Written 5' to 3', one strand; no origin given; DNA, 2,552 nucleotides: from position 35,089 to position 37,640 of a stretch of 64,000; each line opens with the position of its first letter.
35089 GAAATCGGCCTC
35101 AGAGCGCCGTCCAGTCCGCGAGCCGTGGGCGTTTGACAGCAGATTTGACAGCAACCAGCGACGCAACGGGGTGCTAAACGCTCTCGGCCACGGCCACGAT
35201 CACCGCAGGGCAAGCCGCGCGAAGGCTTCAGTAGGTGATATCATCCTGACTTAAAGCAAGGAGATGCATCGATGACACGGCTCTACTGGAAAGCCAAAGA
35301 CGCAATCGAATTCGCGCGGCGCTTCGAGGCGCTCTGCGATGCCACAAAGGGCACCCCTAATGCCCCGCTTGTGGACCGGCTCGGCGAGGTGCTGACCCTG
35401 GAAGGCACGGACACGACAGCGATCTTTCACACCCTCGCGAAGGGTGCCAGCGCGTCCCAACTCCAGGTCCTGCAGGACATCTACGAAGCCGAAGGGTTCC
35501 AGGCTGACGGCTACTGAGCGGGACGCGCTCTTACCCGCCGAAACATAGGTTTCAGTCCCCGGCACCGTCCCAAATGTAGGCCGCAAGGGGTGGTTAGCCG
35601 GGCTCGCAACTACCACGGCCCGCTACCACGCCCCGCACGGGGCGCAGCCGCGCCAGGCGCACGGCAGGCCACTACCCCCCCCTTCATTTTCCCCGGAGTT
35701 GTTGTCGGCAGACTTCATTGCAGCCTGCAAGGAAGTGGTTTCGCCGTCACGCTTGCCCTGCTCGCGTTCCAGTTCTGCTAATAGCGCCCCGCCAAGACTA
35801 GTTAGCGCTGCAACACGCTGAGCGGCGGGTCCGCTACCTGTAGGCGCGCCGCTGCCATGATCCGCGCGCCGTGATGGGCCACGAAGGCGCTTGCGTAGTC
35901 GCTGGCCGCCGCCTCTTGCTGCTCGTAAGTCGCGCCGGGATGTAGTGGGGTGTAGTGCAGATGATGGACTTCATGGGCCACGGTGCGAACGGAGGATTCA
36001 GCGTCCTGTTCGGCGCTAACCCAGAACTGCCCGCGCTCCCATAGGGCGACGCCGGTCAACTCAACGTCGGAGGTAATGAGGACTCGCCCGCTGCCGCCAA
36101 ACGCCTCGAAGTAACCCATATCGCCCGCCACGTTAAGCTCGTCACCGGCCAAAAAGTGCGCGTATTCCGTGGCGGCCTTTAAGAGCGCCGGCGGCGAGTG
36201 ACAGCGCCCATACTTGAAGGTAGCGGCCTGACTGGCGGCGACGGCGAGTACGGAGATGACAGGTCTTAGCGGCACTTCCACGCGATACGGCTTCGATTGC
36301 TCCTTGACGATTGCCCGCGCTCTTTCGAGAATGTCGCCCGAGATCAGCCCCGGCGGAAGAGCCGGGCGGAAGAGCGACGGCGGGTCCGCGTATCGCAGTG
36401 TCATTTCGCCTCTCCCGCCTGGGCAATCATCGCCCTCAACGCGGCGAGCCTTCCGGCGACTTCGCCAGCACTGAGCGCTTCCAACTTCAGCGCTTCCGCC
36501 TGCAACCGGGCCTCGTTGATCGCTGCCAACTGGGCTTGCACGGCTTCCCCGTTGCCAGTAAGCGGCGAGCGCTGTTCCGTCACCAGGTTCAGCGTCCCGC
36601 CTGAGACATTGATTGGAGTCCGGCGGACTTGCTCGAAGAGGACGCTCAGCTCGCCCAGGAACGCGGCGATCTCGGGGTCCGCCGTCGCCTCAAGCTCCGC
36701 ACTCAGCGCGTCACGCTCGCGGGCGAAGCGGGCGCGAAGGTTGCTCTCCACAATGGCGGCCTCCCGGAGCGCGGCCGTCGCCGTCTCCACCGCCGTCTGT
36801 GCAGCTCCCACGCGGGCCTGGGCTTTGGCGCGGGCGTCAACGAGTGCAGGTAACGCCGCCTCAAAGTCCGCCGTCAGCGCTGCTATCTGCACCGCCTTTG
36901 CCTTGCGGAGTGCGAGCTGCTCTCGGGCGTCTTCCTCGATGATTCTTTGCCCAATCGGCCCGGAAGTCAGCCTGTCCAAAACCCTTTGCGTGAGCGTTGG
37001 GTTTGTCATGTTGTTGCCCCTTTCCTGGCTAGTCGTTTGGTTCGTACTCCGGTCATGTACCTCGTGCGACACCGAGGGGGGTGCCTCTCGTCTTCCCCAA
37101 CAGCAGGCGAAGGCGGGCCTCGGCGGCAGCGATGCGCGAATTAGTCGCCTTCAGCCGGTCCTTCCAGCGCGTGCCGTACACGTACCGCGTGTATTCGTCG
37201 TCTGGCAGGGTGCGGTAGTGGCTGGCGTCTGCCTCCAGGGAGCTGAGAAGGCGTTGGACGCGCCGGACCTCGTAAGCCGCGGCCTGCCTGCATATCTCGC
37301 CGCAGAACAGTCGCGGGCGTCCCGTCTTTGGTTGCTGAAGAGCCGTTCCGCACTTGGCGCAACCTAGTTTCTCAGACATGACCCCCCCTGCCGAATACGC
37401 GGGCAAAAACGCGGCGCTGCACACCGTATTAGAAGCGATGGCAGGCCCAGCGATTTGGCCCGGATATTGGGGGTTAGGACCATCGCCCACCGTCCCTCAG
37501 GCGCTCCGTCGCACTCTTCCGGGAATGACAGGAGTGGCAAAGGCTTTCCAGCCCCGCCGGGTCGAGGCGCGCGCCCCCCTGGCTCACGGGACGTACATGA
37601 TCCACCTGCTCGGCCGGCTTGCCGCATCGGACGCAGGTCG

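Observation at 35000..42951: Integrative element in tRNA-Trp with satellite/PICI-like gene content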

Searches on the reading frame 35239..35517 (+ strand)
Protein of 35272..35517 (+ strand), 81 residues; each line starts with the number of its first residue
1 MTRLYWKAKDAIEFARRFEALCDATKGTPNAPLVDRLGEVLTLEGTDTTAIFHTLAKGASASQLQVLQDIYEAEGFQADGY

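Call 6: search_protein_families(library=pfam, proteins=[window:35272-35517:+], max_evalue=0.01)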
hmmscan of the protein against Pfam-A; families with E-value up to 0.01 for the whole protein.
window:35272-35517:+ (81 aa): 0 families

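Call 9: search_protein_families(library=phrogs, proteins=[window:35272-35517:+], max_evalue=0.01)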
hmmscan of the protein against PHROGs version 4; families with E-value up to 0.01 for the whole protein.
window:35272-35517:+ (81 aa): 0 families

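Call 10: search_protein_families(library=ncbifam, proteins=[window:35272-35517:+], max_evalue=0.01)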
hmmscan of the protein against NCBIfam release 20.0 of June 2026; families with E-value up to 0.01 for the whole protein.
window:35272-35517:+ (81 aa): 0 families

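Call 80: search_protein_families(library=padloc, proteins=[window:35272-35517:+], max_evalue=0.01)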
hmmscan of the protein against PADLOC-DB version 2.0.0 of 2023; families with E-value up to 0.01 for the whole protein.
window:35272-35517:+ (81 aa): 0 families

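Call 130: search_protein_families(library=pfam, alignment_id=A4, max_evalue=0.001)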
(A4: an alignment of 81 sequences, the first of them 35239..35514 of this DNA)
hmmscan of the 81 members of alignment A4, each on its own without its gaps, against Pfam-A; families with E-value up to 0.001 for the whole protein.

A. member 1, window:35239-35514:+ (92 aa): 0 families

B. families by the number of members that match (of 81 scanned): 7 families
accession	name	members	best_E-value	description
PF12307.13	DUF3631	1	1.6e-53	Protein of unknown function (DUF3631)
PF00589.27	Phage_integrase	1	3e-22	Phage integrase family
PF12728.13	HTH_17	1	3.8e-10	Helix-turn-helix domain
PF01844.29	HNH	1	2e-09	HNH endonuclease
PF14659.12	Phage_int_SAM_3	1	9e-09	Phage integrase, N-terminal SAM-like domain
PF22022.2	Phage_int_M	1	5e-07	Phage integrase central domain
PF14279.12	HNH_5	1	2.2e-05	HNH endonuclease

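Call 131: search_protein_families(library=phrogs, alignment_id=A4, max_evalue=0.0001)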
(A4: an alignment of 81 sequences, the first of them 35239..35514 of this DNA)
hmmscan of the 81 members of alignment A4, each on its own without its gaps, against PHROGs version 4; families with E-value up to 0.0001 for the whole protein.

A. member 1, window:35239-35514:+ (92 aa): 0 families

B. families by the number of members that match (of 81 scanned): 23 families
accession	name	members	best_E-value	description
phrog_1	-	1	1.6e-74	integrase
phrog_216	-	1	8.5e-31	integrase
phrog_144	-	1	3.7e-23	HNH endonuclease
phrog_589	-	1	2.3e-22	HNH endonuclease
phrog_7685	-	1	5.2e-18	integrase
phrog_6088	-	1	1.8e-16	DNA primase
phrog_2323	-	1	3.4e-15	HNH endonuclease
phrog_239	-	1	4.4e-15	DNA primase/helicase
phrog_1271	-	1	9.7e-12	HNH endonuclease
phrog_333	-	1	1.4e-11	HNH endonuclease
phrog_4581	-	1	5.4e-10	terminase small subunit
phrog_338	-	1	7.5e-10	HNH endonuclease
phrog_5956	-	1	5.5e-09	HNH endonuclease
phrog_7785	-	1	6.1e-09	HNH endonuclease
phrog_119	-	1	3.6e-08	HNH endonuclease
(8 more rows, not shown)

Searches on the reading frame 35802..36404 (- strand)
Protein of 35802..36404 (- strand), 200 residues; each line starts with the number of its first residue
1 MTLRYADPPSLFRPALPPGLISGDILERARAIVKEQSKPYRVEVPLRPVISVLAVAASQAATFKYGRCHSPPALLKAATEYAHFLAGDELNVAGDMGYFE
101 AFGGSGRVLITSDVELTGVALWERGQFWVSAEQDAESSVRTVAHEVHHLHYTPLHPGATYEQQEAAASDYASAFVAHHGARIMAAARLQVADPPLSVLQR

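Call 6: search_protein_families(library=pfam, proteins=[window:35802-36404:-], max_evalue=0.01)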
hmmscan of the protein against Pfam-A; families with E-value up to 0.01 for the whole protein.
window:35802-36404:- (200 aa): 0 families

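Call 9: search_protein_families(library=phrogs, proteins=[window:35802-36404:-], max_evalue=0.01)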
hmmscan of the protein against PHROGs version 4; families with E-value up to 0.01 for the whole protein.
window:35802-36404:- (200 aa): 0 families

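Call 10: search_protein_families(library=ncbifam, proteins=[window:35802-36404:-], max_evalue=0.01)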
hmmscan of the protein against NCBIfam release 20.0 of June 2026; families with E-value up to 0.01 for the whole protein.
window:35802-36404:- (200 aa): 0 families

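Call 36: search_solved_structures(query=window:35802-36404:-, max_evalue=5)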
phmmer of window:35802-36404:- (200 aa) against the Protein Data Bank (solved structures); distinct sequences matched with E-value up to 5: 2.
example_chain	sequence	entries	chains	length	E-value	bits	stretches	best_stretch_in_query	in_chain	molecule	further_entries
26dk_M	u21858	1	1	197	0.21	14.6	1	51-120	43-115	Structural protein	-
8wfs_c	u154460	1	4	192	0.38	13.8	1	14-94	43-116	Platelet glycoprotein Ib beta chain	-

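Call 80: search_protein_families(library=padloc, proteins=[window:35802-36404:-], max_evalue=0.01)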
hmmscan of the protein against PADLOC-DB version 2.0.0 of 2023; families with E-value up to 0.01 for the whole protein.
window:35802-36404:- (200 aa): 1 family
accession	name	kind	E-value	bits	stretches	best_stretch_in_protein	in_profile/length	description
PDLC03946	RmrA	-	0.0082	12.9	1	122-176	172-228/357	-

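Call 94: search_dna_similar(query=window:35802-36404:-, collection=phages, mode=protein, max_rows=10, max_evalue=0.01)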
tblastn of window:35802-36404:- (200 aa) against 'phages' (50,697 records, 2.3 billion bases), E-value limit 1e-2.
No match.

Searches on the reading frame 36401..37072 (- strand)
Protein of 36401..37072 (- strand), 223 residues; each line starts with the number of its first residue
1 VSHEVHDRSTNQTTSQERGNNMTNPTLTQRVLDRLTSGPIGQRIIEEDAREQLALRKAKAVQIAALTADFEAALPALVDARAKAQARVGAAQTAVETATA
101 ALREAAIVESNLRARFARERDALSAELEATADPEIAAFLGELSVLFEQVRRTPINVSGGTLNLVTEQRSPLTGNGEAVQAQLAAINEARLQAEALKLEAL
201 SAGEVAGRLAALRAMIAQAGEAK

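Call 6: search_protein_families(library=pfam, proteins=[window:36401-37072:-], max_evalue=0.01)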
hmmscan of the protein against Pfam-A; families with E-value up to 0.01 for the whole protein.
window:36401-37072:- (223 aa): 0 families

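Call 9: search_protein_families(library=phrogs, proteins=[window:36401-37072:-], max_evalue=0.01)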
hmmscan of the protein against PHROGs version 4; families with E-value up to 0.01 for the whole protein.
window:36401-37072:- (223 aa): 0 families

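Call 10: search_protein_families(library=ncbifam, proteins=[window:36401-37072:-], max_evalue=0.01)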
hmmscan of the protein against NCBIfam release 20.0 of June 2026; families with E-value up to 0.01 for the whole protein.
window:36401-37072:- (223 aa): 0 families

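Call 39: search_solved_structures(query=window:36401-37072:-, max_evalue=5)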
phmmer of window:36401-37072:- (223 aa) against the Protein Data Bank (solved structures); distinct sequences matched with E-value up to 5: 1.
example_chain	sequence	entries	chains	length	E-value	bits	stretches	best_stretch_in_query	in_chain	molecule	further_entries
4ynx_A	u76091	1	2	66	0.44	13.9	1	8-62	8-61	Uncharacterized protein YdiE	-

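Call 80: search_protein_families(library=padloc, proteins=[window:36401-37072:-], max_evalue=0.01)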
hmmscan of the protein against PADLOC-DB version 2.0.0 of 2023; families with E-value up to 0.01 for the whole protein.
window:36401-37072:- (223 aa): 0 families

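Call 93: search_dna_similar(query=window:36401-37072:-, collection=phages, mode=protein, max_rows=10, max_evalue=0.01)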
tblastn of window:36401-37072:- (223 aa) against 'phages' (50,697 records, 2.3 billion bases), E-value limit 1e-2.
No match.

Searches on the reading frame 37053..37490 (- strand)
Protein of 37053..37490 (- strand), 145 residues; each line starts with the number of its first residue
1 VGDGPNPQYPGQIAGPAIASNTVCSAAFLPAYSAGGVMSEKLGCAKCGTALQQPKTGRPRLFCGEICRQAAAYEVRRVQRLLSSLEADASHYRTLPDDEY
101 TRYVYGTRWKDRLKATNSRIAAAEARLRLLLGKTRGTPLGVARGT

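Call 6: search_protein_families(library=pfam, proteins=[window:37053-37490:-], max_evalue=0.01)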
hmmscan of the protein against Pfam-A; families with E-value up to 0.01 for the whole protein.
window:37053-37490:- (145 aa): 0 families

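Call 9: search_protein_families(library=phrogs, proteins=[window:37053-37490:-], max_evalue=0.01)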
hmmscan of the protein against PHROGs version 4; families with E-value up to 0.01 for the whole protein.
window:37053-37490:- (145 aa): 2 families
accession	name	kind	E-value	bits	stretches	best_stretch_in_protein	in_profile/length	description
phrog_2308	-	unknown function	8e-05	23.7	1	40-70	54-84/138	-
phrog_16925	-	unknown function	0.00047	21.3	1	42-131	6-96/151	-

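Call 10: search_protein_families(library=ncbifam, proteins=[window:37053-37490:-], max_evalue=0.01)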
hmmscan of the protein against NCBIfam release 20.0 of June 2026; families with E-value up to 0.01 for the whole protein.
window:37053-37490:- (145 aa): 0 families

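Call 80: search_protein_families(library=padloc, proteins=[window:37053-37490:-], max_evalue=0.01)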
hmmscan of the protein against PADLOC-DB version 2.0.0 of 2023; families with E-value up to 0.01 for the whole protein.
window:37053-37490:- (145 aa): 0 families

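Call 119: search_dna_similar(query=window:37053-37490:-, collection=phages, mode=protein, max_rows=8, max_evalue=0.01)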
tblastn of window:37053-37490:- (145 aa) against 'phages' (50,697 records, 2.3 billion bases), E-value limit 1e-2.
Records with a match: 1; places in all: 1; records where one place covers at least 80% of the query: 0.
Best place of each record, by identity: <60% 1.
By first word of the organism name: Clostridium 1.
By host as written in the record: Clostridium sp. 003024715 1.
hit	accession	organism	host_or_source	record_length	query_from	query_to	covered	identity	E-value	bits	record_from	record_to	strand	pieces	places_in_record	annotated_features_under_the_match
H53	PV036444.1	Clostridium phage NatCom_42228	Clostridium sp. 003024715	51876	24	77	37%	40.6%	4e-3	42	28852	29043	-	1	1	hypothetical protein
